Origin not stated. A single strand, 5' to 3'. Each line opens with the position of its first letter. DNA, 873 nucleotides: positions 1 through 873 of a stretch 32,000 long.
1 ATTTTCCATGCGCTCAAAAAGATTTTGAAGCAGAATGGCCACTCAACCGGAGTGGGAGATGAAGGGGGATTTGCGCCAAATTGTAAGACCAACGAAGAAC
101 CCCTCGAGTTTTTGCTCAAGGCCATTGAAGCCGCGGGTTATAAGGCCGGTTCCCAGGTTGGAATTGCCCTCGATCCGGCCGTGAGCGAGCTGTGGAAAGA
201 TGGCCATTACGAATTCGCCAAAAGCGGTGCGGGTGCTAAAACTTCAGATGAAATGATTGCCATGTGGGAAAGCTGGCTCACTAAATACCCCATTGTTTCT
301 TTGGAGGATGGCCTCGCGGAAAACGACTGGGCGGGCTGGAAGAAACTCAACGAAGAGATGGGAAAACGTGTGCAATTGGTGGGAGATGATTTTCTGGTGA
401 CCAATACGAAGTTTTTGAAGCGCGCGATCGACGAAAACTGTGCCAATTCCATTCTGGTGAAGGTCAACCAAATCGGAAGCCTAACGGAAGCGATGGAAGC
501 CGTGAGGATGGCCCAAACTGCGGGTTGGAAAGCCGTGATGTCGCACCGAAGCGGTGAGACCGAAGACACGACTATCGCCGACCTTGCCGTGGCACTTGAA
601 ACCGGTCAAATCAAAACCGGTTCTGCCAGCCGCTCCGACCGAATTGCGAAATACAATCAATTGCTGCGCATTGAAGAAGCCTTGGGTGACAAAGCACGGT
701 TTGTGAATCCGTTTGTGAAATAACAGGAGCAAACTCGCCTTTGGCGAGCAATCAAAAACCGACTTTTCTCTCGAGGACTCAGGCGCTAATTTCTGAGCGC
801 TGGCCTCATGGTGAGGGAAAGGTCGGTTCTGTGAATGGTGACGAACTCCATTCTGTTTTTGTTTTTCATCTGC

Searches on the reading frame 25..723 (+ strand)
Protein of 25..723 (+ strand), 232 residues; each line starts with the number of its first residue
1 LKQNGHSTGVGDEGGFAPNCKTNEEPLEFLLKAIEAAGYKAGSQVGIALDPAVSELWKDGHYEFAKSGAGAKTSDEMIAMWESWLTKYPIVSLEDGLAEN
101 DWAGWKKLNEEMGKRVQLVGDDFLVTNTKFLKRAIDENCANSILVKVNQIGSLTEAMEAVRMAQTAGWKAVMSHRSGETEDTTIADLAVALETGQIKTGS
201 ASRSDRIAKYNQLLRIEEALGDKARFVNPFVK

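Call 12: search_protein_families(library=pfam, proteins=[window:25-723:+])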
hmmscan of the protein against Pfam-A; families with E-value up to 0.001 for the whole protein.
window:25-723:+ (232 aa): 3 families
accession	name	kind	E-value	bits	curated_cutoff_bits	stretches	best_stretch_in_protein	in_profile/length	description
PF00113.28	Enolase_C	-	2.8e-94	316.2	21.5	1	5-226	61-287/296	Enolase, C-terminal TIM barrel domain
PF13378.12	MR_MLE_C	-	2.4e-07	31.1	29.4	1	76-197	58-175/219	Enolase C-terminal domain-like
PF07476.17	MAAL_C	-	3e-06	27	27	1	108-194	132-217/249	Methylaspartate ammonia-lyase C-terminus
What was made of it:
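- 1..723 (+): 3' part of the enolase gene (left flank). Pfam Enolase_C, E=2.8e-94 (call 12).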
